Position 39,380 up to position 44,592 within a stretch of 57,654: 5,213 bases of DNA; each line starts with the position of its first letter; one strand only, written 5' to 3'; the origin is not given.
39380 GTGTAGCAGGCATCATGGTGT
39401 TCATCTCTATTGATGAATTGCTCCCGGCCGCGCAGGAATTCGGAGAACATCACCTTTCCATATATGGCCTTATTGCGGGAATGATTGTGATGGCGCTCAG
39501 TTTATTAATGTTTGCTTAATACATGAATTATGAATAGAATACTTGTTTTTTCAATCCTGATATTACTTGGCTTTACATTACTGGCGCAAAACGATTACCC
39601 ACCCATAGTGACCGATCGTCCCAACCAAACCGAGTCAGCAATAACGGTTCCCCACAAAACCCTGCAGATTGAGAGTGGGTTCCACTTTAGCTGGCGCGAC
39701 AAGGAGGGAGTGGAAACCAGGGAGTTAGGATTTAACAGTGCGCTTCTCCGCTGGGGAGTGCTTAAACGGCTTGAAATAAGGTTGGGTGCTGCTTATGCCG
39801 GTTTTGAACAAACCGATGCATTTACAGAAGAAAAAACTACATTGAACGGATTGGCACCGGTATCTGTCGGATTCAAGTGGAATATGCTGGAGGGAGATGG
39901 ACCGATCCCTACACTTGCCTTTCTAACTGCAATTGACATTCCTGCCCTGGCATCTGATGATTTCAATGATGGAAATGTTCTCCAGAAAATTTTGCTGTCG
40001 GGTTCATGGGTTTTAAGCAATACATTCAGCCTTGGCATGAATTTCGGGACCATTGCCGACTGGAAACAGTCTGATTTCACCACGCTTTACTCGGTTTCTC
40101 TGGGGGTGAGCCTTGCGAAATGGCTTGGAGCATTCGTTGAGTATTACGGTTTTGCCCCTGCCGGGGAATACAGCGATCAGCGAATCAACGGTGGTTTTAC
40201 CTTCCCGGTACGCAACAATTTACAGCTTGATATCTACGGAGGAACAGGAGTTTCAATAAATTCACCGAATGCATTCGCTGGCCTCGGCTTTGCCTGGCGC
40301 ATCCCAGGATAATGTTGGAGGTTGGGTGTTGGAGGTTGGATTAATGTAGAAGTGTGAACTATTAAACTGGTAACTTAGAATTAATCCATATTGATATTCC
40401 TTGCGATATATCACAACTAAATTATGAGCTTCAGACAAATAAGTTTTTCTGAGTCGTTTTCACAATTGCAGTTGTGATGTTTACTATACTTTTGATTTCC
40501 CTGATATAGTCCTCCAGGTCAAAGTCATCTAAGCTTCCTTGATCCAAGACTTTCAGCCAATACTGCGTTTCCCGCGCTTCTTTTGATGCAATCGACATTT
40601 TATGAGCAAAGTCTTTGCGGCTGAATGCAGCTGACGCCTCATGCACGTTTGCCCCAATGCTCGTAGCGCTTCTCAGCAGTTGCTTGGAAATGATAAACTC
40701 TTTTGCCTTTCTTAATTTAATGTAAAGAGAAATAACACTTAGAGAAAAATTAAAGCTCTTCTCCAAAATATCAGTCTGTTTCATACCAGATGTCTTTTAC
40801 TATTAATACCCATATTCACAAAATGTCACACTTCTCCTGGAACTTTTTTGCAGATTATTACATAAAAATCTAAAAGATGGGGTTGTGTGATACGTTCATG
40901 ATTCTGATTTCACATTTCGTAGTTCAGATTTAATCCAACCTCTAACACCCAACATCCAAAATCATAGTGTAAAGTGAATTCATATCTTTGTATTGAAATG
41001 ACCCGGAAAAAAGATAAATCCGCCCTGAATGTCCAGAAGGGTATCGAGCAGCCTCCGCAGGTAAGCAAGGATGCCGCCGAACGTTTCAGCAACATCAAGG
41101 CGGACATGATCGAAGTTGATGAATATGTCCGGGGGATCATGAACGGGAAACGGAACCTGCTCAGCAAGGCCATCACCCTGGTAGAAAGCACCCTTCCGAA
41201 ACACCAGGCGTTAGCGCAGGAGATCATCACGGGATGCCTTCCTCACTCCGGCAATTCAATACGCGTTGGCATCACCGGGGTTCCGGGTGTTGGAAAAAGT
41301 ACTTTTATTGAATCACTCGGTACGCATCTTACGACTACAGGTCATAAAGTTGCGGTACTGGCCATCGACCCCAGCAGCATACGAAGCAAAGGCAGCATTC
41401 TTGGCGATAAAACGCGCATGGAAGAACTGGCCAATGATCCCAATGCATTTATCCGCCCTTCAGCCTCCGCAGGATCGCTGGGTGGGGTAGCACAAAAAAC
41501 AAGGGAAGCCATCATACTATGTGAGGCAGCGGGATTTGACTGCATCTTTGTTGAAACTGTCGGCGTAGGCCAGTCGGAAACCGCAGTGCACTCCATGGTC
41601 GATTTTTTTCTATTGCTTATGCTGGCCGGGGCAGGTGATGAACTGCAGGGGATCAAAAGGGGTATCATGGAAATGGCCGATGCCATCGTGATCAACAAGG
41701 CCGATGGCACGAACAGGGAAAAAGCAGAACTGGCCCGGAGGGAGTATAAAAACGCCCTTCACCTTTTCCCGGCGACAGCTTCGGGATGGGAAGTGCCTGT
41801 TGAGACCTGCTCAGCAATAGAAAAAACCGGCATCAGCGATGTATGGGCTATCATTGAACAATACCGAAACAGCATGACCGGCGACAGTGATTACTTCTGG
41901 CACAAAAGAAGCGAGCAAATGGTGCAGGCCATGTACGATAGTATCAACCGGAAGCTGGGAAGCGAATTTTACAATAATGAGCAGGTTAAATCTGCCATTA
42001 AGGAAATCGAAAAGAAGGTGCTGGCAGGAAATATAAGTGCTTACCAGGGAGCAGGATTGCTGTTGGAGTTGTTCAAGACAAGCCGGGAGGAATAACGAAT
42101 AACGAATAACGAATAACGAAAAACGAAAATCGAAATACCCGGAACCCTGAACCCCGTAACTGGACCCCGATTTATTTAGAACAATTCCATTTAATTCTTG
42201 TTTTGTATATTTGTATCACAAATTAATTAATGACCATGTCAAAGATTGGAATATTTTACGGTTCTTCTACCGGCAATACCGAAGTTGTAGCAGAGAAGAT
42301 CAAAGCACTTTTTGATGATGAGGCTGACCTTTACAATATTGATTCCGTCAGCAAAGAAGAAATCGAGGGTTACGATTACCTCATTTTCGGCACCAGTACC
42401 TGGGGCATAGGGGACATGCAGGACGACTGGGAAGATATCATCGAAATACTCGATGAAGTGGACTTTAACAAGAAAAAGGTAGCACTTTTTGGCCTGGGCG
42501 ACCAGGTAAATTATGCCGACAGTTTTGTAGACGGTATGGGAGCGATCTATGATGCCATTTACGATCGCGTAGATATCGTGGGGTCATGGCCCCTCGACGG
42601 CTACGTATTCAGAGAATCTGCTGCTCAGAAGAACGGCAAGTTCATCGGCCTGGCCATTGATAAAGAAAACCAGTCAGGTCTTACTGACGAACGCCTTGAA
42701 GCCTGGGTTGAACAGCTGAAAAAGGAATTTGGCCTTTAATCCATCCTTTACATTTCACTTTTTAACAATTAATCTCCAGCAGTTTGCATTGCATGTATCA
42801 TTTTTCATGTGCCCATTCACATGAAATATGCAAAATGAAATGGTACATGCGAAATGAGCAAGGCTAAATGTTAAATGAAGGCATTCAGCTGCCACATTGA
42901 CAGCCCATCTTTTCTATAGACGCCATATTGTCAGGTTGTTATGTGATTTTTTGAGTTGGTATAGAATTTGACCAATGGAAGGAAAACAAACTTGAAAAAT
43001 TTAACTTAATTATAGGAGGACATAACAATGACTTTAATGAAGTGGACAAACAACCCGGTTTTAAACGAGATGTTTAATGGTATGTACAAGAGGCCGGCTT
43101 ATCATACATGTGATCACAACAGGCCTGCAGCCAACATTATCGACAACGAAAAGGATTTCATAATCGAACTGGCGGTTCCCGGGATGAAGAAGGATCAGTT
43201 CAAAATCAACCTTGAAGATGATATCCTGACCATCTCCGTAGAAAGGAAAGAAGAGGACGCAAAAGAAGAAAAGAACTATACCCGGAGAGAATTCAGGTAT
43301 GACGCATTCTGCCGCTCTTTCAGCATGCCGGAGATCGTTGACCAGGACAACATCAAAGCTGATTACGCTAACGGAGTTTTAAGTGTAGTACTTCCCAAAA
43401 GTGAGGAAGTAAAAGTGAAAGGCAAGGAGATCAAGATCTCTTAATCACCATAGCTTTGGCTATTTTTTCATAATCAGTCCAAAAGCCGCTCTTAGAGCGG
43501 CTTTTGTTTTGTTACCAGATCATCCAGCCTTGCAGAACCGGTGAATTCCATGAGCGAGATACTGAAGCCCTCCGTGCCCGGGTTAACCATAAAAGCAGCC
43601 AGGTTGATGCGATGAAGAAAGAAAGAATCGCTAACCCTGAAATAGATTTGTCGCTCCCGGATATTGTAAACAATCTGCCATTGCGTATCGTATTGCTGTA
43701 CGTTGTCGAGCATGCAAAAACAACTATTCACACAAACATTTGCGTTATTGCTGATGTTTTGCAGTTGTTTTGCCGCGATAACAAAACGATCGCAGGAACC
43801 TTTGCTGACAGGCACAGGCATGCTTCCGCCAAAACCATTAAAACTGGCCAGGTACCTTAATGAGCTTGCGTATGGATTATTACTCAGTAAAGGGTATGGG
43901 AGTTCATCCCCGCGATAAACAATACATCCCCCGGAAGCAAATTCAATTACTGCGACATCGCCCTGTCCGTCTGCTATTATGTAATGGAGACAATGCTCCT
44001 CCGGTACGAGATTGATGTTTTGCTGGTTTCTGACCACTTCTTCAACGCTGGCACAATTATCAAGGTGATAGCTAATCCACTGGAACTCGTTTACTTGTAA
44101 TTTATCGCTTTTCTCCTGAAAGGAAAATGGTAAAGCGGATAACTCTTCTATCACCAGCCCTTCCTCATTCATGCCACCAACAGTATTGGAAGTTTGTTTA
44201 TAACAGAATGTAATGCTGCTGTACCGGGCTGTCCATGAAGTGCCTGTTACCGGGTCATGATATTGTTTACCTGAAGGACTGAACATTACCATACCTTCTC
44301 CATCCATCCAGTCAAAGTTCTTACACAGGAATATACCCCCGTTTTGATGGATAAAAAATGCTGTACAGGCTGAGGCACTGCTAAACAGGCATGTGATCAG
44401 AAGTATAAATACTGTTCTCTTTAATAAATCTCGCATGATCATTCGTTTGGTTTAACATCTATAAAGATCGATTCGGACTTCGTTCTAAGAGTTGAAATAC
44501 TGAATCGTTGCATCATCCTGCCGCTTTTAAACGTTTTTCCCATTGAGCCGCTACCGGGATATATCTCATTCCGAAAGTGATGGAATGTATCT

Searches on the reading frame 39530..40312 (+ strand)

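Call 69: search_protein_families(library=pfam, proteins=[window:39530-40312:+], max_evalue=0.0001)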
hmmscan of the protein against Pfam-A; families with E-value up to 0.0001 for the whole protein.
window:39530-40312:+ (260 aa): 1 family
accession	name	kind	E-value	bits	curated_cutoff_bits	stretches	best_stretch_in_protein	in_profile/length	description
PF13557.12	Phenol_MetA_deg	-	1e-18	68.7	22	1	28-258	1-242/242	Putative MetA-pathway of phenol degradation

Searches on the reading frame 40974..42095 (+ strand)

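Call 69: search_protein_families(library=pfam, proteins=[window:40974-42095:+], max_evalue=0.0001)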
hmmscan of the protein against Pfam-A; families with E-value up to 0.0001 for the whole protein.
window:40974-42095:+ (373 aa): 4 families
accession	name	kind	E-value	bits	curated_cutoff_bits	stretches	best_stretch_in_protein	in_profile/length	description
PF03308.22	MeaB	-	3e-104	348.3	23.1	1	63-334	1-270/273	Methylmalonyl Co-A mutase-associated GTPase MeaB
PF02492.25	cobW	-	1.6e-08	34.7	20.7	1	98-253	3-162/180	CobW/HypB/UreG, nucleotide-binding domain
PF07693.20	KAP_NTPase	-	8.2e-06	25.7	20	1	90-349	15-100/293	KAP family P-loop domain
PF03029.23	ATP_bind_1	-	1.7e-05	25.1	27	1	100-135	1-36/240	Conserved hypothetical ATP binding protein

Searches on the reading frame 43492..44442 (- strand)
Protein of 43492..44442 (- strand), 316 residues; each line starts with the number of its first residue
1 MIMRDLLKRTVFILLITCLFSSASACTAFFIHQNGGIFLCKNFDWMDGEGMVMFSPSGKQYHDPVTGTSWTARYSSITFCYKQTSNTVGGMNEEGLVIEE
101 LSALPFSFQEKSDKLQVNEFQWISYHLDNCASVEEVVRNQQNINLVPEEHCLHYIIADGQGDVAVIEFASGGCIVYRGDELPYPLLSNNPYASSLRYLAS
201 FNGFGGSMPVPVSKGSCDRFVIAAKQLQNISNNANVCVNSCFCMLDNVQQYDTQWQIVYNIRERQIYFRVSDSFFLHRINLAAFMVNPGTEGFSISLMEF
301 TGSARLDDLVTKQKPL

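Call 69: search_protein_families(library=pfam, proteins=[window:43492-44442:-], max_evalue=0.0001)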
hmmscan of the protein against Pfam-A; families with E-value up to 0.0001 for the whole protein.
window:43492-44442:- (316 aa): 2 families
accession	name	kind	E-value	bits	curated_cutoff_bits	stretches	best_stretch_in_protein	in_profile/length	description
PF02275.23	CBAH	-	4.5e-18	66.4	20.4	1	26-281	1-303/316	Linear amide C-N hydrolases, choloylglycine hydrolase family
PF03417.21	AAT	-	9.9e-08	32.4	23.2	1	60-172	19-123/225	Acyl-coenzyme A:6-aminopenicillanic acid acyl-transferase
